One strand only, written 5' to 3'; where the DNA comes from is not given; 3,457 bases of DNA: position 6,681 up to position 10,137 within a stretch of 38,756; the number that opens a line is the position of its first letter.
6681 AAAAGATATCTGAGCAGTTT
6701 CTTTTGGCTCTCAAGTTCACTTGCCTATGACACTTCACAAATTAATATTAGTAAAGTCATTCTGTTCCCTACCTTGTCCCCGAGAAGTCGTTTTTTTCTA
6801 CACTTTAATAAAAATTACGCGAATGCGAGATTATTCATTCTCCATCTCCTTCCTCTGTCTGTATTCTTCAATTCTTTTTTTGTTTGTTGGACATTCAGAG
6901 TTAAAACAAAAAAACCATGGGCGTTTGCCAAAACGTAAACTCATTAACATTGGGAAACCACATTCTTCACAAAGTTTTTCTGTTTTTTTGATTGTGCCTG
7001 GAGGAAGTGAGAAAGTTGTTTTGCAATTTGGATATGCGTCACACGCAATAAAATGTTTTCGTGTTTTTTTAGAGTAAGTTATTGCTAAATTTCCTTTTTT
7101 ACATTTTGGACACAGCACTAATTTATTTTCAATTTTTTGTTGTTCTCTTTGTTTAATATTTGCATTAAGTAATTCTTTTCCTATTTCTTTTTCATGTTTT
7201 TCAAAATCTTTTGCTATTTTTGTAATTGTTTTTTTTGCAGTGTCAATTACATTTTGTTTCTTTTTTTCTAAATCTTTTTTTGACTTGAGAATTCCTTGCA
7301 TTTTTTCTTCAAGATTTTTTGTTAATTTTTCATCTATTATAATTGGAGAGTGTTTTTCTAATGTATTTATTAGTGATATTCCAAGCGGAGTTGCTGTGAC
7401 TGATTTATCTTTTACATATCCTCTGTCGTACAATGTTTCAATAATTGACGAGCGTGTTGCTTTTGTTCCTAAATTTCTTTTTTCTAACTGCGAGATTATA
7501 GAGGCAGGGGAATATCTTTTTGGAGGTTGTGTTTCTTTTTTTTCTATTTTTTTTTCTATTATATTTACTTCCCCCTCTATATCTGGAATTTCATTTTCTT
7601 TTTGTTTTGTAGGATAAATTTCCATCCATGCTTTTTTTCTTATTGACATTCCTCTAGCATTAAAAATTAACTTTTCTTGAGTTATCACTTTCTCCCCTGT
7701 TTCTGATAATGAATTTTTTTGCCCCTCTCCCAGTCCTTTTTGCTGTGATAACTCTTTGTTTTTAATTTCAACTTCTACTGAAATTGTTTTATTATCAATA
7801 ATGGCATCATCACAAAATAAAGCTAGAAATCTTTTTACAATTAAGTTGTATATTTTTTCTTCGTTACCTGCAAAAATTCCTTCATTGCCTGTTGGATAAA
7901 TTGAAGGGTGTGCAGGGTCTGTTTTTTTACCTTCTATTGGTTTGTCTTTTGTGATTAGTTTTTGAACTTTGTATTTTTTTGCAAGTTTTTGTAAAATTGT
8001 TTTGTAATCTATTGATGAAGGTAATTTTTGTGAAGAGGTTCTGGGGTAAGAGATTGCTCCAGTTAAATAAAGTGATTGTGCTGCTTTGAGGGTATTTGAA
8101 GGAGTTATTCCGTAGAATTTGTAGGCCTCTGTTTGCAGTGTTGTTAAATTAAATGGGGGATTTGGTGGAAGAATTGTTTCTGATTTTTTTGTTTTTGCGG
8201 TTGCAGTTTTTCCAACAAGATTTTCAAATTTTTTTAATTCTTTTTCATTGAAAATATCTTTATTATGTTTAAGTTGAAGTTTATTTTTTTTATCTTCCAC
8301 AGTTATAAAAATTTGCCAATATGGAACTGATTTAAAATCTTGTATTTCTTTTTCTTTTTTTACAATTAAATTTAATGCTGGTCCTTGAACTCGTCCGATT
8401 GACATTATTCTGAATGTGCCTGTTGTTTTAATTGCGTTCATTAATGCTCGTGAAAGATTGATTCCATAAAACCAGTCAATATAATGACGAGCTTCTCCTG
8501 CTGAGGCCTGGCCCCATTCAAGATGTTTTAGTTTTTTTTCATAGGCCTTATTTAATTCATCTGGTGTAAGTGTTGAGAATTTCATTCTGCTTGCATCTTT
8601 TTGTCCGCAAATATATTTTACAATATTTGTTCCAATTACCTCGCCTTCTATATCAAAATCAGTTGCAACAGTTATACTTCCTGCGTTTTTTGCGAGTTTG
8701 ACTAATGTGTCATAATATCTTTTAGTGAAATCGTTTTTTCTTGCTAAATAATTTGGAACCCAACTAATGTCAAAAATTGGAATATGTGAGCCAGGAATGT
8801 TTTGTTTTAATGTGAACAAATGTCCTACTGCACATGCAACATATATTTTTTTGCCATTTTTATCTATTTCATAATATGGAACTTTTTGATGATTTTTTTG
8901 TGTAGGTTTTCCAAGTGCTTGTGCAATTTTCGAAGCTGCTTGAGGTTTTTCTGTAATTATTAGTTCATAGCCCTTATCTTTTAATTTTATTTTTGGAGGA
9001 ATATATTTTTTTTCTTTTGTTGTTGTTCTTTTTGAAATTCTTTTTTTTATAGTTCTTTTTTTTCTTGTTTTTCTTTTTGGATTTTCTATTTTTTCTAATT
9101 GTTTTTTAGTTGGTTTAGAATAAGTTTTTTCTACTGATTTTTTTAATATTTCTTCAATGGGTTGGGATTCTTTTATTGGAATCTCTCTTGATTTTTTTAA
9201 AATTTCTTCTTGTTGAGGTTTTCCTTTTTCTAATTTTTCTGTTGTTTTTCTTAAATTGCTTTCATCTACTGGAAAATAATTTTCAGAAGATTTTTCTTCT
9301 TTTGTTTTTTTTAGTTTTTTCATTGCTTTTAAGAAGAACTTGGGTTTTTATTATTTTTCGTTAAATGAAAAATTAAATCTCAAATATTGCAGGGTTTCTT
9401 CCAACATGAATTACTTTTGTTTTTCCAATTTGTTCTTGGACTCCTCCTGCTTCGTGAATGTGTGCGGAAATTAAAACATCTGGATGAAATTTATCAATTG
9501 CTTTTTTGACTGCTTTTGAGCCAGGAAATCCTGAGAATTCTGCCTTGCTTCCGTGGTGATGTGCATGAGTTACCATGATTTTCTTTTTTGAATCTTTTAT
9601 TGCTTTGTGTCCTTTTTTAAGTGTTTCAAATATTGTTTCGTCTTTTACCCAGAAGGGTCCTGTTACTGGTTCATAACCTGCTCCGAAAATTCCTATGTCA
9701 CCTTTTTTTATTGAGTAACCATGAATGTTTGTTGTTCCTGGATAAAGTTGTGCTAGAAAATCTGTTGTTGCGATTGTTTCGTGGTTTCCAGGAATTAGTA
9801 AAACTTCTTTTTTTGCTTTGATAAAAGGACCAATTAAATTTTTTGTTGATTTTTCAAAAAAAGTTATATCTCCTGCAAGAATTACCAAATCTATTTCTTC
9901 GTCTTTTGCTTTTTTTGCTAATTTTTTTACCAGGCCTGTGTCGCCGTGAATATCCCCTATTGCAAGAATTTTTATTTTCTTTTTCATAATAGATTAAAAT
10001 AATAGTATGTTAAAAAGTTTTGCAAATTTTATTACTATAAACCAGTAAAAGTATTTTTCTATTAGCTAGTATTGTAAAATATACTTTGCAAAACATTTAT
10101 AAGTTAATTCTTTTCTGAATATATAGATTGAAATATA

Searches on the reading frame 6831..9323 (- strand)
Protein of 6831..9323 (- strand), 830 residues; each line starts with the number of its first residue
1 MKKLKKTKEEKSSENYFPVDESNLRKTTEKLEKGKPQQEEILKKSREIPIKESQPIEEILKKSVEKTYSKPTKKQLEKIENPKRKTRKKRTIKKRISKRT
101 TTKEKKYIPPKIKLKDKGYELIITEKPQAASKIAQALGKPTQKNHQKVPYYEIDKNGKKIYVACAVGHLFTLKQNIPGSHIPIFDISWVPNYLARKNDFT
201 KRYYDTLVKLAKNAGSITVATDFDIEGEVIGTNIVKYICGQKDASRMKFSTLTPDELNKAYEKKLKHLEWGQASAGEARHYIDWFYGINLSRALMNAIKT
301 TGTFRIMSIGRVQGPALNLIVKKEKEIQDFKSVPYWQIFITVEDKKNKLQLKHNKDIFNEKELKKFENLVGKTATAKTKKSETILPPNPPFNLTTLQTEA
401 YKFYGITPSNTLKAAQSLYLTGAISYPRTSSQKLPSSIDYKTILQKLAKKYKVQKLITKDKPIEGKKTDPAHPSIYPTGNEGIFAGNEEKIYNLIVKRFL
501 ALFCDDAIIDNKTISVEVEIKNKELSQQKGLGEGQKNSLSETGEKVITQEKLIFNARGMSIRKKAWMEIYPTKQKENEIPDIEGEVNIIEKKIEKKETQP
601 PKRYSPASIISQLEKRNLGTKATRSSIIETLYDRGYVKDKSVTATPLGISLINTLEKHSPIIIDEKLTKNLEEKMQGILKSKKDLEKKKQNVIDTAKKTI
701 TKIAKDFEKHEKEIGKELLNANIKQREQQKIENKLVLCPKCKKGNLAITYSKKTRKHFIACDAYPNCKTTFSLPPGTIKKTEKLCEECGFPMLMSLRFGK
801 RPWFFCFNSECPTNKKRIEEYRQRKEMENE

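Call 18: search_protein_families(library=ncbifam, proteins=[window:6831-9323:-], max_evalue=0.00001)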
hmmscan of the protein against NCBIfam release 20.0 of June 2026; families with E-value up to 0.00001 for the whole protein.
window:6831-9323:- (830 aa): 12 families
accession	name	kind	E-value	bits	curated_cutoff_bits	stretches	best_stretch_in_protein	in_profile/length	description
TIGR01057.1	topA_arch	equivalog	1.9e-182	607.8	458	2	123-526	1-416/618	DNA topoisomerase I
NF004438.0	PRK05776.1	equivalog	4.6e-171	570.4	793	2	116-524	6-427/677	DNA topoisomerase I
NF005555.0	PRK07220.1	equivalog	1.8e-117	393.6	635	2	120-519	2-412/740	DNA topoisomerase I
NF011532.0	PRK14973.1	equivalog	7.9e-97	325.1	930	2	196-520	79-410/936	DNA topoisomerase I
NF005829.0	PRK07726.1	subfamily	2.5e-80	270.9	597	1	120-758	2-651/669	DNA topoisomerase 3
TIGR01051.1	topA_bact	equivalog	2.3e-70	238.3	456.4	1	162-771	23-629/632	type I DNA topoisomerase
TIGR01056.1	topB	subfamily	1.1e-61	209.2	515.75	2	120-519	3-424/706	DNA topoisomerase III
NF006032.0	PRK08173.1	equivalog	1e-50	172.3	1058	1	120-733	4-637/863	DNA topoisomerase III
TIGR01054.1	rgy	equivalog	8.8e-45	152.7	471.7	1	52-690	542-1163/1172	reverse gyrase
NF006451.0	PRK08780.1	equivalog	5e-43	147.6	1265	1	200-711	60-584/824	DNA topoisomerase I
NF011313.0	PRK14724.1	equivalog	1.1e-33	116.1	1088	1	121-508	5-432/988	DNA topoisomerase III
NF004966.0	PRK06319.1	equivalog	1.2e-31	109.7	868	2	157-518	22-414/862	DNA topoisomerase I/SWI domain fusion protein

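Call 40: list_cluster_members(proteins=[P0001, window:6831-9323:-, window:21833-24133:+, window:29168-30100:+, P0055, P0012])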
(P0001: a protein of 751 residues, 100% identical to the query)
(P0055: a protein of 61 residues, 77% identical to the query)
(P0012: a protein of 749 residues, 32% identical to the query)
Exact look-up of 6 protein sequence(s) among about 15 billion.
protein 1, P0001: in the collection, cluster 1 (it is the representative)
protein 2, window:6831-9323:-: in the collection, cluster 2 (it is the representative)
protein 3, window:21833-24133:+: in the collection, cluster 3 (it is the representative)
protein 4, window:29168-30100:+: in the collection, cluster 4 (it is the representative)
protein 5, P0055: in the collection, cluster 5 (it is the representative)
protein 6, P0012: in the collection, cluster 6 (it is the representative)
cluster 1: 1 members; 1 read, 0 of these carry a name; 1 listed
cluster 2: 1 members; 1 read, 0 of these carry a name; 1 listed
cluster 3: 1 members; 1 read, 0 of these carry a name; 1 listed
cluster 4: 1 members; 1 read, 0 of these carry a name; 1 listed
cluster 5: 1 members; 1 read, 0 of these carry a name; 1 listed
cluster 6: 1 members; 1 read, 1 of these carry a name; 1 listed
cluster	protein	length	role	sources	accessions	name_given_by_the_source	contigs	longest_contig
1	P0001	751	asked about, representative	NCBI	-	-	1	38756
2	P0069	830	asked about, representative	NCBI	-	-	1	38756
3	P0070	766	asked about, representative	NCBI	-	-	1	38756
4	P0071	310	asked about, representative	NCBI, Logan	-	-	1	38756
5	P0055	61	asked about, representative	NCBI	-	-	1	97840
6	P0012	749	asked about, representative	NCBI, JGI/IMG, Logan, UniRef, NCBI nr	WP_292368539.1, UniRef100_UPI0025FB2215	AAA family ATPase [Methanoregula sp. UBA64] | wobble nucleotide-excising tRNase | AAA family ATPase n=1 Tax=Methanoregula sp. UBA64 TaxID=1915554 RepID=UPI0025FB2215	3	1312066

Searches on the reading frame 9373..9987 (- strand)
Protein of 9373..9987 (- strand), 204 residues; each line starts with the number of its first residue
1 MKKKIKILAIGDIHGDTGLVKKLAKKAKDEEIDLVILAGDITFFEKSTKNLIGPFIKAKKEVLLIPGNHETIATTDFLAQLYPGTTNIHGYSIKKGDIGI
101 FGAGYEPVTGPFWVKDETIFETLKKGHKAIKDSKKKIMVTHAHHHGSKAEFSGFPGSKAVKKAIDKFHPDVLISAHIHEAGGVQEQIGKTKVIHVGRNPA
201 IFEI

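Call 19: search_protein_families(library=pfam, proteins=[window:9373-9987:-], max_evalue=0.001)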
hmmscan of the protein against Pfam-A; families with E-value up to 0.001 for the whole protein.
window:9373-9987:- (204 aa): 3 families
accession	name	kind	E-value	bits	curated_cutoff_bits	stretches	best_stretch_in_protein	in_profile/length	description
PF00149.33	Metallophos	-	1.4e-17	65.2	21.5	1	5-179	1-190/191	Calcineurin-like phosphoesterase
PF12850.12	Metallophos_2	-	7.7e-12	45.9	27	1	6-196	2-133/154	Calcineurin-like phosphoesterase superfamily domain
PF14582.11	Metallophos_3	-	4.2e-08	33.3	28.2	1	3-42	4-43/259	Metallophosphoesterase, calcineurin superfamily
